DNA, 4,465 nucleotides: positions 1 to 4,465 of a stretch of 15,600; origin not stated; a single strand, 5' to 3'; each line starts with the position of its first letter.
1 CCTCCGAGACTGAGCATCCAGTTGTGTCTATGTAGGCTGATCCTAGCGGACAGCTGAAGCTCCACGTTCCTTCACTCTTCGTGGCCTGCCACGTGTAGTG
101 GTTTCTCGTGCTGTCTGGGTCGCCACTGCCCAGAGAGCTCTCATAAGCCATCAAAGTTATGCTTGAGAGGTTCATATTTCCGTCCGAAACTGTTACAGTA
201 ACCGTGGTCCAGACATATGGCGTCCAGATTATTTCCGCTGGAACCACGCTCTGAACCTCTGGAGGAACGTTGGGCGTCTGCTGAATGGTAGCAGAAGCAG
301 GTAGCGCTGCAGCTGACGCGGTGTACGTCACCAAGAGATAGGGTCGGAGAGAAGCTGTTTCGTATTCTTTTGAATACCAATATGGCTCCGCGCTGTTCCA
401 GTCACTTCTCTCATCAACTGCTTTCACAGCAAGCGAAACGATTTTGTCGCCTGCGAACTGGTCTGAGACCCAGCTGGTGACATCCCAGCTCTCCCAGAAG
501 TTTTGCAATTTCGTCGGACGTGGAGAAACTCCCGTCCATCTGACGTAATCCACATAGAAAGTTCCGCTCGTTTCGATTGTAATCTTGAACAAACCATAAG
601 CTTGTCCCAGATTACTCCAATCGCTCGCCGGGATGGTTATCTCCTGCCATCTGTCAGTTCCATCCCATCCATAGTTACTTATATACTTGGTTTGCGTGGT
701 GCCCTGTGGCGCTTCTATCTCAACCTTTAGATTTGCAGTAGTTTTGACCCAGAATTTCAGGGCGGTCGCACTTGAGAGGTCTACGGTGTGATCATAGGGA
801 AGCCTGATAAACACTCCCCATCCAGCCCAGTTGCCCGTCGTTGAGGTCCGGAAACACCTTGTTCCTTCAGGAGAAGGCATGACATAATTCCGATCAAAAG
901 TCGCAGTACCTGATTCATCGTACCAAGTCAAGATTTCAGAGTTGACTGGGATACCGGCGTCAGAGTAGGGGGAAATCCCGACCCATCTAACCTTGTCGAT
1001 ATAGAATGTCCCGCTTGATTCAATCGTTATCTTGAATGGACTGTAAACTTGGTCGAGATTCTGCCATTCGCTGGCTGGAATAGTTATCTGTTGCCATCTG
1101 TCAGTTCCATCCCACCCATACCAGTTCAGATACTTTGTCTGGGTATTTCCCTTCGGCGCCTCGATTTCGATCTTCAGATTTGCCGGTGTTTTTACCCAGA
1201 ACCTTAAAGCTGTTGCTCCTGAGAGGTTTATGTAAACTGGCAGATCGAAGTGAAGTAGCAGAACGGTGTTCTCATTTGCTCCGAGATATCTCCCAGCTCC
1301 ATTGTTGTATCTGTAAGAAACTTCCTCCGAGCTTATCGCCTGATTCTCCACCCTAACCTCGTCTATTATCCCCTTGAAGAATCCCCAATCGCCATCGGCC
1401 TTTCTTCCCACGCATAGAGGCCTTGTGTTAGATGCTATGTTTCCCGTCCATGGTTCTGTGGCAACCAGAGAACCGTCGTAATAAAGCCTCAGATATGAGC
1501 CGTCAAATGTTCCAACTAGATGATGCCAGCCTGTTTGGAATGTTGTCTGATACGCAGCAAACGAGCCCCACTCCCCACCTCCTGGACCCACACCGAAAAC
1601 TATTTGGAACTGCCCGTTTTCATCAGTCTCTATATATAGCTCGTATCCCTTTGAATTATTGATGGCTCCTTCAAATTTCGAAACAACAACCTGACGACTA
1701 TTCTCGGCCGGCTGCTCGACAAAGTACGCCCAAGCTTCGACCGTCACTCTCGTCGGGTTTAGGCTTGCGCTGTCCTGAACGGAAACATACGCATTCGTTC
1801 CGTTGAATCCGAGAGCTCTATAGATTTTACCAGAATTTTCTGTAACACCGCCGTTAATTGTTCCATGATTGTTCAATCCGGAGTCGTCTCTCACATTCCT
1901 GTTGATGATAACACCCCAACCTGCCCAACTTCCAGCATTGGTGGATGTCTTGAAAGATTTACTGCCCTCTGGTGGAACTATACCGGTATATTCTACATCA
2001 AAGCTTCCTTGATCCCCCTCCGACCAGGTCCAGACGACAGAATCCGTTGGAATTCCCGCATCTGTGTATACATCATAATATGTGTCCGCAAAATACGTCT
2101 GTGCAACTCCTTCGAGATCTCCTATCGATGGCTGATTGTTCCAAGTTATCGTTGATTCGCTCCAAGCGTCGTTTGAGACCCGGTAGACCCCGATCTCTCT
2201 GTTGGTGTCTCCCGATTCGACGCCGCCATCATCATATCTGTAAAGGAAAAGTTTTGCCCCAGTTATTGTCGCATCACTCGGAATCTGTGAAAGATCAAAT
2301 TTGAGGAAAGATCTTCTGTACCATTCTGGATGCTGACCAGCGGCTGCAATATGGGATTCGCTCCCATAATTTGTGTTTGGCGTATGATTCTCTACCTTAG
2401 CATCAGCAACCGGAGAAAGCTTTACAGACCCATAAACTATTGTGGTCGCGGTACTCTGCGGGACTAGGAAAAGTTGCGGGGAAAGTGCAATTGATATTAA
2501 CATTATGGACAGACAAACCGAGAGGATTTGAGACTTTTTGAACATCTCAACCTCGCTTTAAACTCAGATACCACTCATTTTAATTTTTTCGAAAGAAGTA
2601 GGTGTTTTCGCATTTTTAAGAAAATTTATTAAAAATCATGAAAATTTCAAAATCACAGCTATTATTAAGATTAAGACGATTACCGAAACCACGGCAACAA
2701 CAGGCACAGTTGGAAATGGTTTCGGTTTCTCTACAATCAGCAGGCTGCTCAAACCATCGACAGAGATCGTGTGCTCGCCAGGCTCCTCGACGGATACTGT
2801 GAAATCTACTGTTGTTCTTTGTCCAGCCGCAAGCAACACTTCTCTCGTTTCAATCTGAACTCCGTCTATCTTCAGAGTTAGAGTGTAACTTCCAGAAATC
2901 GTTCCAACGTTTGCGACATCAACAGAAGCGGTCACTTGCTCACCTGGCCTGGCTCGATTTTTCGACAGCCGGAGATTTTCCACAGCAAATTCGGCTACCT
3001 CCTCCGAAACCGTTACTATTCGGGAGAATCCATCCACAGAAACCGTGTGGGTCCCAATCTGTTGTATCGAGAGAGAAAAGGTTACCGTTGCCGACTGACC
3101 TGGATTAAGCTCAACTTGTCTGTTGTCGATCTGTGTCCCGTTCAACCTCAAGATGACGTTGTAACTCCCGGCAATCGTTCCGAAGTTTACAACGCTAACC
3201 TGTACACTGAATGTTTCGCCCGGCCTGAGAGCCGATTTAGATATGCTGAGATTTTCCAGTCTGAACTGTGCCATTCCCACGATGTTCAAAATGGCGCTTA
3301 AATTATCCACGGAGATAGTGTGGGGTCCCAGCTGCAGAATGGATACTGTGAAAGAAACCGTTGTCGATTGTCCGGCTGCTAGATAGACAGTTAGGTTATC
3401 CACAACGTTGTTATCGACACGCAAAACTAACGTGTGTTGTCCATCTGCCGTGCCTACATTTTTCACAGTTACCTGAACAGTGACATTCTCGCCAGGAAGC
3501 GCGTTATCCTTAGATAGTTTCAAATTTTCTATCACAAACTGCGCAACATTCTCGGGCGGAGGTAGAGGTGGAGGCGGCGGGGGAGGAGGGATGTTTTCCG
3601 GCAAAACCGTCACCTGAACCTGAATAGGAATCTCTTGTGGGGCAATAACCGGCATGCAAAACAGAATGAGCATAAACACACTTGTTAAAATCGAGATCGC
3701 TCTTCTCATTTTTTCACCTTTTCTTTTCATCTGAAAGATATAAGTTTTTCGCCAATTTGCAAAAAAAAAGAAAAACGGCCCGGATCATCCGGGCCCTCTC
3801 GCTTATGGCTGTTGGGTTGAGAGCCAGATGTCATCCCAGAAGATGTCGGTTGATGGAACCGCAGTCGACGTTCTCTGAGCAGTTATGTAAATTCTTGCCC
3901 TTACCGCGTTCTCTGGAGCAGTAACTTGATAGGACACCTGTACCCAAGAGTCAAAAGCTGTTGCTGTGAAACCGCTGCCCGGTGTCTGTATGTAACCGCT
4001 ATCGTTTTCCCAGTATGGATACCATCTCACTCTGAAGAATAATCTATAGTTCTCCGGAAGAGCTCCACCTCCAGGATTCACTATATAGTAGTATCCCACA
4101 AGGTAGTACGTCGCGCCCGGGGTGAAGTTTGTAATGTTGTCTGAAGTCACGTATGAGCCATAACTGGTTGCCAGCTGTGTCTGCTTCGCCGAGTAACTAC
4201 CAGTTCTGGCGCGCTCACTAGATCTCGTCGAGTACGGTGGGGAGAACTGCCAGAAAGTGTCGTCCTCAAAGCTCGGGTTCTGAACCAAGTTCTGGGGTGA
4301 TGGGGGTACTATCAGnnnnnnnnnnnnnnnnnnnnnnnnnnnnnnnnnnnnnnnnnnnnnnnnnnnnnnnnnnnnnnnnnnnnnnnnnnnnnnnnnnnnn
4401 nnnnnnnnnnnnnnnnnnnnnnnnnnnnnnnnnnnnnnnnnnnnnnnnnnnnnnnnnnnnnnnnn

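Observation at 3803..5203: Undescribed two-domain module (D1 '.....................', D2 '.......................') recurs in four genes of this locus in different fusion contexts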

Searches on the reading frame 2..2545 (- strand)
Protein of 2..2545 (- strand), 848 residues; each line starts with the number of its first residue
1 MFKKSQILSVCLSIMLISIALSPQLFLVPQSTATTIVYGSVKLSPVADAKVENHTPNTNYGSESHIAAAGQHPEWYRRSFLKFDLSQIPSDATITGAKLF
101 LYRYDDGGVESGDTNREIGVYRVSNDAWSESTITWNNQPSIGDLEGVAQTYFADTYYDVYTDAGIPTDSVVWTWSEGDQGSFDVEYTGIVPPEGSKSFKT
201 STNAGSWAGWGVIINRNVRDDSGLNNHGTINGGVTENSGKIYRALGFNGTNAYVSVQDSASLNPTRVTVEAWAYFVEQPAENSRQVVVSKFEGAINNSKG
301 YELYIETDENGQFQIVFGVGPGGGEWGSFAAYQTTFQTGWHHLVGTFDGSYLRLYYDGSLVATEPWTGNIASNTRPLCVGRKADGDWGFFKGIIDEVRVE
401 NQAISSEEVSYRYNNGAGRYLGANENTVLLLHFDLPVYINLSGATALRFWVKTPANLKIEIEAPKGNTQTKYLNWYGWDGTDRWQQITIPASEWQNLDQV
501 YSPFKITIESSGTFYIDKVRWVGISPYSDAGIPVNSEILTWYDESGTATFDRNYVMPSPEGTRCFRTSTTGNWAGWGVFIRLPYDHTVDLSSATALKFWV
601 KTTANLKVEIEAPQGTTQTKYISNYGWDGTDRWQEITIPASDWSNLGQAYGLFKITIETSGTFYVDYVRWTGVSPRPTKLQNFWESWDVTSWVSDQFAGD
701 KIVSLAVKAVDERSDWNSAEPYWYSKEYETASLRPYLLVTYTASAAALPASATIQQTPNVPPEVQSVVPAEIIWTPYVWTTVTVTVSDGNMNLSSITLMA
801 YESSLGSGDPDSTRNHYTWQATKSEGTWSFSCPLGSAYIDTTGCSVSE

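Call 8: search_protein_families(library=pfam, proteins=[window:2-2545:-], max_evalue=0.1)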
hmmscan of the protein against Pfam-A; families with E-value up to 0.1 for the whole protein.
window:2-2545:- (848 aa): 4 families
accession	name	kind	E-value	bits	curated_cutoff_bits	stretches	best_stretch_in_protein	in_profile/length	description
PF24517.2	CBM96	-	1e-29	103.9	26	2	41-156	3-114/164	Carbohydrate-binding module family 96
PF13385.13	Laminin_G_3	-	8.2e-26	91.4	27.6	1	248-410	1-151/151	Concanavalin A-like lectin/glucanases superfamily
PF06848.17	Disaggr_repeat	-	1.1e-06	28.9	33.9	1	49-140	2-88/179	Disaggregatase related repeat domain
PF00688.24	TGFb_propeptide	-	0.00013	22.2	25.8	1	71-127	105-159/242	TGF-beta propeptide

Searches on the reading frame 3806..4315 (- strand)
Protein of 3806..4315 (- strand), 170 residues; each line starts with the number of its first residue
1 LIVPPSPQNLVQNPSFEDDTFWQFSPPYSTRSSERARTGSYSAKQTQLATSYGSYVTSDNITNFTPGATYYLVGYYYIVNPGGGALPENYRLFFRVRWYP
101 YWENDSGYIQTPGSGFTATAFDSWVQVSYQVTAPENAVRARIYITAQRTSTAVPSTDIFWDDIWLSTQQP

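Call 94: search_solved_structures(query=A6, max_evalue=10)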
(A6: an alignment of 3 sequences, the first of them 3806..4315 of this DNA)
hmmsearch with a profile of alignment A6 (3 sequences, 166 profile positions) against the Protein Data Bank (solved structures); distinct sequences matched with E-value up to 10: 0.

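Call 95: find_homologous_proteins(query=A6, max_evalue=0.001)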
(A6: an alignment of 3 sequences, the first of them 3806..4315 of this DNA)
Query A6 (3 sequences): 8000 candidates shared short words with the query, none scored E <= 0.001.
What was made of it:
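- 3806..4297 (-): C-terminal domain of p466 (aa 303-466): a probable CBM4_9-type jelly roll. Support is weak. No PDB or database hits (calls 94, 95).
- On CBM4_9 (PF02018), for the C-terminal domain of p466: There are no PDB or database hits (calls 94, 95).
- Tried and rejected: The search on the CBM-like domain returned nothing (call 95).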
